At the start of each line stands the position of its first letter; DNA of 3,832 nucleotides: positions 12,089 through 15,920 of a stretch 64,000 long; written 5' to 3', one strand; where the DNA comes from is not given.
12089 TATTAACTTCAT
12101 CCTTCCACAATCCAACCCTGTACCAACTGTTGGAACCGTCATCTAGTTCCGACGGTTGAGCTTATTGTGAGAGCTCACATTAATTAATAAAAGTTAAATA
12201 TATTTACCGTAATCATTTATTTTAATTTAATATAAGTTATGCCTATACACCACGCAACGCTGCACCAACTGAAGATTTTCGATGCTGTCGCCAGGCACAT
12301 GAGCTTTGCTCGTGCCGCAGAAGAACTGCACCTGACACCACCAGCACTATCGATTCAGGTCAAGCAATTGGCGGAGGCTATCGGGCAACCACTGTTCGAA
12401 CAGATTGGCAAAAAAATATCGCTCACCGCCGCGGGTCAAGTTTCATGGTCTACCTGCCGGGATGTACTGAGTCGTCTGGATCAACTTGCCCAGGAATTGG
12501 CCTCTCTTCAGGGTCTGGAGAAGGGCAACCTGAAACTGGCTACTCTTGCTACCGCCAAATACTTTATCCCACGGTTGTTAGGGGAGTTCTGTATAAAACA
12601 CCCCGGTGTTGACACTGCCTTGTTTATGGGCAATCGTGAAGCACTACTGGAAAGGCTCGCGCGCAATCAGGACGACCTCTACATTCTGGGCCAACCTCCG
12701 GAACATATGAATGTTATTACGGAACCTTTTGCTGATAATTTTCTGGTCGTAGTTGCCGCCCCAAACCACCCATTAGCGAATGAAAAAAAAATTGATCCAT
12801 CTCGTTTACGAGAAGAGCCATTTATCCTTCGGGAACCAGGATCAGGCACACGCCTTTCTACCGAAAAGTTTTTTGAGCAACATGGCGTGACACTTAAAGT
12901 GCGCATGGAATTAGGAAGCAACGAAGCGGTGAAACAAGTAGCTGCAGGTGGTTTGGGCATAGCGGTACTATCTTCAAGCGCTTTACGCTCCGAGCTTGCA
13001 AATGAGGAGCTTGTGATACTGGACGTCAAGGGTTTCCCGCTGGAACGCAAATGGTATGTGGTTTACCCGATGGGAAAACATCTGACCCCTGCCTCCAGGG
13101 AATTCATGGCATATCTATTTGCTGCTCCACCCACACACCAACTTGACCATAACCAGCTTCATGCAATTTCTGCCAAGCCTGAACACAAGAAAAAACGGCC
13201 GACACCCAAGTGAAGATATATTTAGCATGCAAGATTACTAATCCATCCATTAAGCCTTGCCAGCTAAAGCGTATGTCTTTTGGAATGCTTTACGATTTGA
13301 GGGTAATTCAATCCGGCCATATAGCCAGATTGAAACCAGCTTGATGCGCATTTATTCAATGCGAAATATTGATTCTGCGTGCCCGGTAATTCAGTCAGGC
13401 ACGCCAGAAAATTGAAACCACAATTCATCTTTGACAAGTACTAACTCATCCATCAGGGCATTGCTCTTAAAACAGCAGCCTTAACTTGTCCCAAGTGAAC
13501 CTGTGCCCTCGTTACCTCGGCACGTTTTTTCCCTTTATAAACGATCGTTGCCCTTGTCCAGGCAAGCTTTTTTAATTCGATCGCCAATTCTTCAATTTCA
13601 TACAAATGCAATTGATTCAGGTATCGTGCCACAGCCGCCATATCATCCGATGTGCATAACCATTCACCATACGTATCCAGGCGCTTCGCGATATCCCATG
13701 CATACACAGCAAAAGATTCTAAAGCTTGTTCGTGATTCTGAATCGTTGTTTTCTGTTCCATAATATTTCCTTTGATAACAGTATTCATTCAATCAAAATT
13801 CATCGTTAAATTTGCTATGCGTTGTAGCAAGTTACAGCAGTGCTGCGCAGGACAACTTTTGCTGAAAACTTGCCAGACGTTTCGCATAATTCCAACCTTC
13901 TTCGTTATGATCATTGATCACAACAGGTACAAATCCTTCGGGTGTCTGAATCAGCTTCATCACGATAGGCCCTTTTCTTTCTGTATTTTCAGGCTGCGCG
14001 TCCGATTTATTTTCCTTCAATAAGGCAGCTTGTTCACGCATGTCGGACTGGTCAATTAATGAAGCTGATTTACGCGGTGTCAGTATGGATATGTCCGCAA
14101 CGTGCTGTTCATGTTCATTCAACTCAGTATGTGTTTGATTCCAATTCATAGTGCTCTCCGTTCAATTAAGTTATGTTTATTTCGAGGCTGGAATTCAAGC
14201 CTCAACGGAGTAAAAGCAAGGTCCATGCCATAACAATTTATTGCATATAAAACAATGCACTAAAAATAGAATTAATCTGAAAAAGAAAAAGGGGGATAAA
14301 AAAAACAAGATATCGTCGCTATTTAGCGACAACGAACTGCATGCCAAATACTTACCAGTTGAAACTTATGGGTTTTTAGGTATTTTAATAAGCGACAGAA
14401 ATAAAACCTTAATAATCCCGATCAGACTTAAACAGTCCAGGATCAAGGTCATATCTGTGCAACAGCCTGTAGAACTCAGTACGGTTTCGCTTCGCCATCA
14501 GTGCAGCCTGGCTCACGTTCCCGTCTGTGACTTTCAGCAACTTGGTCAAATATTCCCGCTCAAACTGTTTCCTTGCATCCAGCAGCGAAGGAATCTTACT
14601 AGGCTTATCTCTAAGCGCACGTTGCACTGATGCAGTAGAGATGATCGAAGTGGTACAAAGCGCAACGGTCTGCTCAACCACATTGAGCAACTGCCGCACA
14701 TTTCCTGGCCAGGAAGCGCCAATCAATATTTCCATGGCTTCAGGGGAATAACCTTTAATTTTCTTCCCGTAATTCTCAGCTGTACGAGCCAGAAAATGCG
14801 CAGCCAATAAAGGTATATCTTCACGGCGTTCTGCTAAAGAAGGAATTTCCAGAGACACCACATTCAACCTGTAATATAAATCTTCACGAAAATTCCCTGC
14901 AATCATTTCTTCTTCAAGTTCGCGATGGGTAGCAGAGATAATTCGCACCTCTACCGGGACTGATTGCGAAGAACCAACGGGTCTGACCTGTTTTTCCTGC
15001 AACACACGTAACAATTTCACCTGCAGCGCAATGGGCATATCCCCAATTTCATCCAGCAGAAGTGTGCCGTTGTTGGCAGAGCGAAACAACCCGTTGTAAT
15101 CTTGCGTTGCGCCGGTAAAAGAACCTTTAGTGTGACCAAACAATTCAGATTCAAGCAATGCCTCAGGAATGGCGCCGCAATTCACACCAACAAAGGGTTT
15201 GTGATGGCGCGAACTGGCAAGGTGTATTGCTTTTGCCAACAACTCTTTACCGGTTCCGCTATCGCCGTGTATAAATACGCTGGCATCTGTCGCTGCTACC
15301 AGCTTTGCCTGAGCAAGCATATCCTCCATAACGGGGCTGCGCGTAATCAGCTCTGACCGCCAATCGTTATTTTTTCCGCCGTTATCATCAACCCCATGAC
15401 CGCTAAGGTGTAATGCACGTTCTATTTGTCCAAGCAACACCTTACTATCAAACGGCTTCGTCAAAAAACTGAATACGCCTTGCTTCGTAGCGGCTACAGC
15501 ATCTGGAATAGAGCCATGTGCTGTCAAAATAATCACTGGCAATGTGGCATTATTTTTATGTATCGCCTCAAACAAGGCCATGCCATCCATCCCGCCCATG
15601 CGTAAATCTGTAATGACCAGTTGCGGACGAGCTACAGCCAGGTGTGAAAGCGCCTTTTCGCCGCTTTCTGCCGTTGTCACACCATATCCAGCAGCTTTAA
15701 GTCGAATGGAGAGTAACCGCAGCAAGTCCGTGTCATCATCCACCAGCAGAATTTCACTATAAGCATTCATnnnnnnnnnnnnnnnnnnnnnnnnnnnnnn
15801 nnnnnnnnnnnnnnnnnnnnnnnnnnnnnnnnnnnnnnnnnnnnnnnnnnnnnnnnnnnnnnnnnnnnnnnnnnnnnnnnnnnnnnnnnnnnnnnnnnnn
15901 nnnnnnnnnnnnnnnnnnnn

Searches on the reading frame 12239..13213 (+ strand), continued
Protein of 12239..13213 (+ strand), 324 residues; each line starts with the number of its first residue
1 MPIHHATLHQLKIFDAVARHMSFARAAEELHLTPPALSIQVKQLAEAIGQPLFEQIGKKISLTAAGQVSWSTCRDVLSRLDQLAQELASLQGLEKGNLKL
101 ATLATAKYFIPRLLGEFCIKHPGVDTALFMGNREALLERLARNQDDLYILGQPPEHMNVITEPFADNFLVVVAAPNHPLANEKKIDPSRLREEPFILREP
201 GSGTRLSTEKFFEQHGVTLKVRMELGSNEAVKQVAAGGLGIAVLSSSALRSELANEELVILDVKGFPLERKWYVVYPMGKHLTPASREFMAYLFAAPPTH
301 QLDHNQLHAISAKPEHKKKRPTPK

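Call 40: find_encoding_contigs(protein=P0082, flank=1500, max_places=3)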
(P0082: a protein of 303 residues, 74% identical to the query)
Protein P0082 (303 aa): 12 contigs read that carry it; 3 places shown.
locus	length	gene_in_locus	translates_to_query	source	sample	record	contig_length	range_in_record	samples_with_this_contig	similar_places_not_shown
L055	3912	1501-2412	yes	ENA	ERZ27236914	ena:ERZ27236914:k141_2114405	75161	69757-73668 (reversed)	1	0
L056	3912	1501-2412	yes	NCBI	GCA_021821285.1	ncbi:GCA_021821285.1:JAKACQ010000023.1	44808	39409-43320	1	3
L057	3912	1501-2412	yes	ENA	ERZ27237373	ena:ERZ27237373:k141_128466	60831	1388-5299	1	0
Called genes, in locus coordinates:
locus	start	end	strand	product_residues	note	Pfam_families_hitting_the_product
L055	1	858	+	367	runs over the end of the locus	PF01979:Amidohydro_1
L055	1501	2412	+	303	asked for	PF00126:HTH_1, PF03466:LysR_substrate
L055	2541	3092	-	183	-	-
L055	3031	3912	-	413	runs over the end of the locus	PF14716:HHH_8, PF14520:HHH_5, PF14792:DNA_pol_B_palm (weak), PF14791:DNA_pol_B_thumb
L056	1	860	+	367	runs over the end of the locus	PF01979:Amidohydro_1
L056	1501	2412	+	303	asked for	PF00126:HTH_1, PF03466:LysR_substrate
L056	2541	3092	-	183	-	-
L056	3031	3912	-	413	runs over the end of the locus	PF14716:HHH_8, PF14520:HHH_5, PF14792:DNA_pol_B_palm (weak), PF14791:DNA_pol_B_thumb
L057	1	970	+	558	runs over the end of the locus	PF00920:ILVD_EDD_N, PF24877:ILV_EDD_C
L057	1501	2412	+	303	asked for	PF00126:HTH_1, PF03466:LysR_substrate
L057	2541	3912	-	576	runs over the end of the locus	PF14716:HHH_8, PF14520:HHH_5, PF14792:DNA_pol_B_palm (weak), PF14791:DNA_pol_B_thumb, PF02811:PHP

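Call 46: search_protein_families(library=pfam, proteins=[L008:4111-5034:-, L008:2026-2904:+, L008:19-1425:+, L008:5191-6903:-])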
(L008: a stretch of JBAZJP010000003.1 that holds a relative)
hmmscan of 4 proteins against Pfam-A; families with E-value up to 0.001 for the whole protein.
L008:4111-5034:- (307 aa): 1 family
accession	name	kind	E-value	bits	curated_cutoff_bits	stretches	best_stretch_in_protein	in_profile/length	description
PF01116.26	F_bP_aldolase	-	1.1e-48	166.7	25.5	1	4-278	1-277/277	Fructose-bisphosphate aldolase class-II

L008:2026-2904:+ (292 aa): 1 family
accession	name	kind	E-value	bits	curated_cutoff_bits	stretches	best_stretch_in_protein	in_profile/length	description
PF20376.4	DUF6671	-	2.3e-46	158.7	23.8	1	78-292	2-217/217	Domain of unknown function (DUF6671)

L008:19-1425:+ (468 aa): 1 family
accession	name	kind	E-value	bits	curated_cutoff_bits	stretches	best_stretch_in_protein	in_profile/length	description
PF01380.27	SIS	-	1.6e-53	180.4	25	2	321-449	2-129/131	SIS domain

L008:5191-6903:- (570 aa): 1 family
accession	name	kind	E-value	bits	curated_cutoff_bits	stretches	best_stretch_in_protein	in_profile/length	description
PF10070.14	DabA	-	2.9e-209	697.7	25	1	7-539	232-747/747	Probable inorganic carbon transporter subunit DabA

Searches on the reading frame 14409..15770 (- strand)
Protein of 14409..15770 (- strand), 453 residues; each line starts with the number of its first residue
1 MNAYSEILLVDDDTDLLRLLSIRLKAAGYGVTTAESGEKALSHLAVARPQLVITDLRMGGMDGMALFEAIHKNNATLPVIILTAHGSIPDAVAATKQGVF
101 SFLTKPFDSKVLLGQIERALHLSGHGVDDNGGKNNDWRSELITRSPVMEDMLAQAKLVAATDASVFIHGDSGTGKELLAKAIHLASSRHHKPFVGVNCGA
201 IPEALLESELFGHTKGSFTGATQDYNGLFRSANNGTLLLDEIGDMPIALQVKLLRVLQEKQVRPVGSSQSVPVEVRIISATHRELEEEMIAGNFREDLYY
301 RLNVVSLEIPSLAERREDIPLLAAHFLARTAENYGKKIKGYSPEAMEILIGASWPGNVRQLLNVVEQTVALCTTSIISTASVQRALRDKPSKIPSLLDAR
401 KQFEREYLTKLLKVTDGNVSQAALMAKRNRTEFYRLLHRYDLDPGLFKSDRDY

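Call 6: search_protein_families(library=ncbifam, proteins=[window:14409-15770:-])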
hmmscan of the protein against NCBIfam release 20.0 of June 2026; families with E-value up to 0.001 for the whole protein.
window:14409-15770:- (453 aa): 105 families (the best 25 are shown)
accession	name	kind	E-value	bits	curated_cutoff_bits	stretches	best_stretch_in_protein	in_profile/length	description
NF011695.0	PRK15115.1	equivalog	5.5e-191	635.1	763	1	5-448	7-444/445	two-component system response regulator GlrR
TIGR01818.1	ntrC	equivalog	8.6e-123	410.5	558.6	1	7-399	1-394/463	nitrogen regulation protein NR(I)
NF007689.0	PRK10365.1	equivalog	7e-122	407.4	760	1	6-423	7-425/441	sigma-54-dependent response regulator transcription factor ZraR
NF008469.0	PRK11361.1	equivalog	1.4e-121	406.4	714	1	1-444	1-458/461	acetoacetate metabolism transcriptional regulator AtoC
TIGR02915.1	PEP_resp_reg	equivalog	1.4e-112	376.8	502.6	1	7-442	1-444/445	PEP-CTERM-box response regulator transcription factor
NF051870.1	NAssimRespRegNtrX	equivalog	3.6e-109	365.7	600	1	5-437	2-447/452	nitrogen assimilation response regulator NtrX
NF008176.1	PRK10923.1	equivalog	3.8e-106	355.5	620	1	7-368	6-367/469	nitrogen regulation protein NR(I)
NF041552.1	TF_PrdR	equivalog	4.6e-101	338.9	795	1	135-441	263-577/577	sigma-54 dependent transcriptional regulator PrdR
NF041946.1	LuxO_transreg_Vib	equivalog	3.3e-98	329.5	800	1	10-385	2-379/463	quorum-sensing sigma-54 dependent transcriptional regulator LuxO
NF049963.1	RespRegFlgRCampy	domain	3.2e-95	319.5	750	1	7-441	3-428/429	fla regulon two-component system response regulator FlgR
TIGR01817.1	nifA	equivalog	1e-94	318.2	528.85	1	138-393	195-449/534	nif-specific transcriptional activator NifA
NF038308.1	RNA_repair_RtcR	equivalog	6.9e-93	312.3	650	1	138-396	179-446/530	RNA repair transcriptional activator RtcR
NF003451.0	PRK05022.1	equivalog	2.3e-90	303.7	476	1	135-442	186-510/512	nitric oxide reductase transcriptional regulator NorR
NF050807.1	TransRegFlbDCaul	equivalog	3.7e-89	299.7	750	1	27-384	23-363/454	sigma-54-dependent transcriptional regulator FlbD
TIGR02329.1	propionate_PrpR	equivalog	7.1e-79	265.8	499.2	1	139-426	212-513/526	propionate catabolism operon regulatory protein PrpR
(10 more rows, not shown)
